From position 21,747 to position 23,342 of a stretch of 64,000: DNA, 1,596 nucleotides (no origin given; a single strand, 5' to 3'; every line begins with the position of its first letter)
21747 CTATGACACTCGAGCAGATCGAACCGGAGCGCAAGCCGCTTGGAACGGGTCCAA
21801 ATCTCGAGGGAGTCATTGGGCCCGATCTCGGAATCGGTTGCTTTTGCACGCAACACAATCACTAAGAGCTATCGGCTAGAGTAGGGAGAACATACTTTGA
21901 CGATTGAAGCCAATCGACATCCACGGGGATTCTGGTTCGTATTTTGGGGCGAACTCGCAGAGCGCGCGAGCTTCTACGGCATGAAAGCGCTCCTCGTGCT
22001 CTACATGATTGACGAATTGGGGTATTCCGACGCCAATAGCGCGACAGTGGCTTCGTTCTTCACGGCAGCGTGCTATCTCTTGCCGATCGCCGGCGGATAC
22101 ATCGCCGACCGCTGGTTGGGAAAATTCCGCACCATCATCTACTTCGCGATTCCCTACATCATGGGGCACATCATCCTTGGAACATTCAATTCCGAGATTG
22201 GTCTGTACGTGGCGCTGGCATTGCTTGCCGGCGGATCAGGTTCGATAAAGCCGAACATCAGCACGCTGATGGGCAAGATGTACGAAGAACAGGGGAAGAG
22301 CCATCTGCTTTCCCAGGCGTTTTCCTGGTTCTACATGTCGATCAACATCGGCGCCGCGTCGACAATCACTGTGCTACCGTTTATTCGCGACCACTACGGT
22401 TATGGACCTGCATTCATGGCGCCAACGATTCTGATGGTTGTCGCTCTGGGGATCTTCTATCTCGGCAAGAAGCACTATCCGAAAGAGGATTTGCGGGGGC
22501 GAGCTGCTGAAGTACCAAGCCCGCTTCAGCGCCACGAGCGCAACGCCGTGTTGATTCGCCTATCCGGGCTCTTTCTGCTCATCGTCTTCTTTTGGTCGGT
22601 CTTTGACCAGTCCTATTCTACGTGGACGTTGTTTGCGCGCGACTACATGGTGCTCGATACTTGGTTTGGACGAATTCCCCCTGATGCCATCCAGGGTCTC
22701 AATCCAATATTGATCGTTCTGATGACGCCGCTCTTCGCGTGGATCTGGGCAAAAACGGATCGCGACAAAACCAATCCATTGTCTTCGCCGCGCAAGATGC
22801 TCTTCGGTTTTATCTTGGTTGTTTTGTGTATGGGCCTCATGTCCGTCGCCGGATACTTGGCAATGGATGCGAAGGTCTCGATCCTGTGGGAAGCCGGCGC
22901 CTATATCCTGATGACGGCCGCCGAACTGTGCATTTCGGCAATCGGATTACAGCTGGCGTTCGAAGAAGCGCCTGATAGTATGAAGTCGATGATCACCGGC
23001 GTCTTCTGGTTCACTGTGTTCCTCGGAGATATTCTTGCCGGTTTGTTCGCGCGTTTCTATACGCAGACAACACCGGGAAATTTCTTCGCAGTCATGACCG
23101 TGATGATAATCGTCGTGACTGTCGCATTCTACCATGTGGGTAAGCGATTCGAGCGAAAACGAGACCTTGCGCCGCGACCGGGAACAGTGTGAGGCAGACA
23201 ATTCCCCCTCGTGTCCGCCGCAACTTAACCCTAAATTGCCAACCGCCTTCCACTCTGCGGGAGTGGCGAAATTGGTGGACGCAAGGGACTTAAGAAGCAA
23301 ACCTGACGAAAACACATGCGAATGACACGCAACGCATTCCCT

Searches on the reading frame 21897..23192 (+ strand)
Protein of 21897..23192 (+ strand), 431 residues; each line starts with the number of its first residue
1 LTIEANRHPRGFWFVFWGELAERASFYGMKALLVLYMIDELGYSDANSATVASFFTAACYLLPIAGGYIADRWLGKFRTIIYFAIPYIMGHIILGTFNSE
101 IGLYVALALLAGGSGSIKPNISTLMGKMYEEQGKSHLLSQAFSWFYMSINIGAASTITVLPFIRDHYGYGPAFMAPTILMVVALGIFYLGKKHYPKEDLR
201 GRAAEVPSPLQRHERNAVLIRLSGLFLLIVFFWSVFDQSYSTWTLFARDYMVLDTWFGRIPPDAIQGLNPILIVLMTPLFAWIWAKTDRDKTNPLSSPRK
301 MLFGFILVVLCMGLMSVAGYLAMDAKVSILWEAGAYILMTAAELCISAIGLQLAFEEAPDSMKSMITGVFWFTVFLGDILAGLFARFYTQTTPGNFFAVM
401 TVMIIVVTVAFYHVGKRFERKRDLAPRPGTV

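Call 10: search_protein_families(library=pfam, proteins=[window:21897-23192:+])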
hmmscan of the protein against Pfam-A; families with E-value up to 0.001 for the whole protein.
window:21897-23192:+ (431 aa): 2 families
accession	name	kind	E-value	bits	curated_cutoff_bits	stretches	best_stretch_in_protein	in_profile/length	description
PF00854.27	PTR2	-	4.9e-65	220.4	27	2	219-392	201-383/392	POT family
PF07690.21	MFS_1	-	1.1e-19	71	33.4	1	24-381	10-346/347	Major Facilitator Superfamily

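Call 26: find_homologous_proteins(query=window:21897-23192:+, max_evalue=1e-50)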
Query window:21897-23192:+ (431 aa): 703 proteins with E <= 1e-50 among 8000 candidates; the best 120 are listed.
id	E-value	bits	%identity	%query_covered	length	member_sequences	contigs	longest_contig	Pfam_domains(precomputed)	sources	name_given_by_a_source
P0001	4.6e-286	966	99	100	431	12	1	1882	PF00854.28,PF07690.22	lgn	-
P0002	4.4e-250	848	87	97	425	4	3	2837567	PF00854.28,PF07690.22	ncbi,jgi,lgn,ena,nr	ncbi:MAG: peptide MFS transporter [bacterium]|nr:peptide MFS transporter [bacterium]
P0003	1.7e-249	846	87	97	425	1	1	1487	PF00854.28,PF07690.22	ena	-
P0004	7.5e-248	841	86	99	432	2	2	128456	PF00854.28,PF07690.22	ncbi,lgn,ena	ncbi:MAG: oligopeptide:H+ symporter [Candidatus Zixiibacteriota bacterium]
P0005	1.7e-241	820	84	98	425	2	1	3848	PF00854.28,PF07690.22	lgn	-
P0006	3.8e-241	818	83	98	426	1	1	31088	PF00854.28,PF07690.22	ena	-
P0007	7.0e-240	814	84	98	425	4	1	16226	PF00854.28,PF07690.22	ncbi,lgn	-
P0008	2.5e-239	812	83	98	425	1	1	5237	PF00854.28,PF07690.22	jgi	jgi:POT family proton-dependent oligopeptide transporter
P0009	1.0e-238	810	83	98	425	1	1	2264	PF00854.28,PF07690.22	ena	-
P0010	1.3e-238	810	83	98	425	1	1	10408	PF00854.28,PF07690.22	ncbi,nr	ncbi:MAG: MFS transporter [Candidatus Zixiibacteriota bacterium]|nr:MAG: MFS transporter [candidate 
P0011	1.5e-238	810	83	98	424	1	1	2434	PF00854.28,PF07690.22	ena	-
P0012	3.5e-238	809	83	98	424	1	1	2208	PF00854.28,PF07690.22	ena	-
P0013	4.2e-238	808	83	98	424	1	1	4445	PF00854.28,PF07690.22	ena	-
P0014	8.1e-238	807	83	98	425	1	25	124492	PF00854.28,PF07690.22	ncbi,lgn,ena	-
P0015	9.1e-238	807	83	98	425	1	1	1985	PF00854.28,PF07690.22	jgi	jgi:proton-dependent oligopeptide transporter, POT family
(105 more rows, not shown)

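Call 27: find_encoding_contigs(protein=P0002, flank=10000, max_places=3)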
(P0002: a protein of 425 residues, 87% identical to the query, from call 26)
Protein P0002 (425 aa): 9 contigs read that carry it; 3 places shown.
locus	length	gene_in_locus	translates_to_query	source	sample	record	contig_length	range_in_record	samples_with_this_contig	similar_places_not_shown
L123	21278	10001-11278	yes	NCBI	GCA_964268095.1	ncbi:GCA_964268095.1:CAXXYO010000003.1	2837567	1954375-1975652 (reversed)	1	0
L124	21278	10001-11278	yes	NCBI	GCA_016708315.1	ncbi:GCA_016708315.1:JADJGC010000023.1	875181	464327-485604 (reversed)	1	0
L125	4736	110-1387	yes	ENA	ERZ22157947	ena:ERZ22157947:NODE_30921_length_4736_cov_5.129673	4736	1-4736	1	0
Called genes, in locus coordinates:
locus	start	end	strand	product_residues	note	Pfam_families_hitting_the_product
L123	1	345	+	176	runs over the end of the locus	PF04073:tRNA_edit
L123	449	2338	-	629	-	PF13582:Reprolysin_3, PF05572:Peptidase_M43, PF02412:TSP_3 (faint)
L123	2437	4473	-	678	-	PF05572:Peptidase_M43 (weak), PF02412:TSP_3, PF00404:Dockerin_1 (weak)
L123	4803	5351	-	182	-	PF01641:SelR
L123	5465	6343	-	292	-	PF01261:AP_endonuc_2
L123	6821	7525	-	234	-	PF08713:DNA_alkylation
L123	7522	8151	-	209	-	PF01596:Methyltransf_3, PF01135:PCMT (weak), PF13578:Methyltransf_24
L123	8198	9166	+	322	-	PF08331:QueG_DUF1730, PF13183:Fer4_8 (faint), PF00037:Fer4 (faint), PF13237:Fer4_10 (faint), PF13484:Fer4_16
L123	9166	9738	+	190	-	PF00293:NUDIX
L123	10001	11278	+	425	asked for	PF07690:MFS_1, PF00854:PTR2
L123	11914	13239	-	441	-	-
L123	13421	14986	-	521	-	PF01943:Polysacc_synt, PF13440:Polysacc_synt_3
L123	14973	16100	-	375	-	PF13480:Acetyltransf_6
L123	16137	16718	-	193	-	-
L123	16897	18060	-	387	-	-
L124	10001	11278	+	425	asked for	PF07690:MFS_1, PF00854:PTR2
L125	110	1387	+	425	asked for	PF07690:MFS_1, PF00854:PTR2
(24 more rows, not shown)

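Call 28: find_encoding_contigs(protein=P0004, flank=10000, max_places=3)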
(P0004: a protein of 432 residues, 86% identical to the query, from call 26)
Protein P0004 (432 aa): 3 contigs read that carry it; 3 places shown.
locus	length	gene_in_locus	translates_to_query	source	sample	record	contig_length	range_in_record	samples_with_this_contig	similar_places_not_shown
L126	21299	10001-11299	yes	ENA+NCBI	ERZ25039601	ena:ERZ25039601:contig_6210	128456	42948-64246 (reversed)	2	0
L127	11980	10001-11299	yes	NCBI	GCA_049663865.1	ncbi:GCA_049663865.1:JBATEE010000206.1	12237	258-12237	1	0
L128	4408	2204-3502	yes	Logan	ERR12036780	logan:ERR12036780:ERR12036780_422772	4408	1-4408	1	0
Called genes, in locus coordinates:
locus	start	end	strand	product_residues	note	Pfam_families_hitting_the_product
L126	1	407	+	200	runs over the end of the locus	PF13338:AbiEi_4 (weak)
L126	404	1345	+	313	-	PF08843:AbiEii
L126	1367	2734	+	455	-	PF24701:DUF7664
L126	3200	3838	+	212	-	PF18765:Polbeta (weak)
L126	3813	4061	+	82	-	-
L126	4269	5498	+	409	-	PF21810:DUF6880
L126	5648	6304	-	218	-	-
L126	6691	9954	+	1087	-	PF00930:DPPIV_N (faint), PF26549:Tricorn_N, PF26550:Tricorn_2nd, PF07676:PD40, PF26549:Tricorn_N, PF07969:Amidohydro_3 (faint), PF01979:Amidohydro_1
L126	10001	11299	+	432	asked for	PF07690:MFS_1, PF00854:PTR2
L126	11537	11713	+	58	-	-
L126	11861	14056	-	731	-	PF00141:peroxidase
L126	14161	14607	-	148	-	PF01475:FUR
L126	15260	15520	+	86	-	PF14066:DUF4256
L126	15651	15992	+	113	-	-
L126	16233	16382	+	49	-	-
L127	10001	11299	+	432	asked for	PF07690:MFS_1, PF00854:PTR2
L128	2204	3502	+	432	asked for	PF07690:MFS_1, PF00854:PTR2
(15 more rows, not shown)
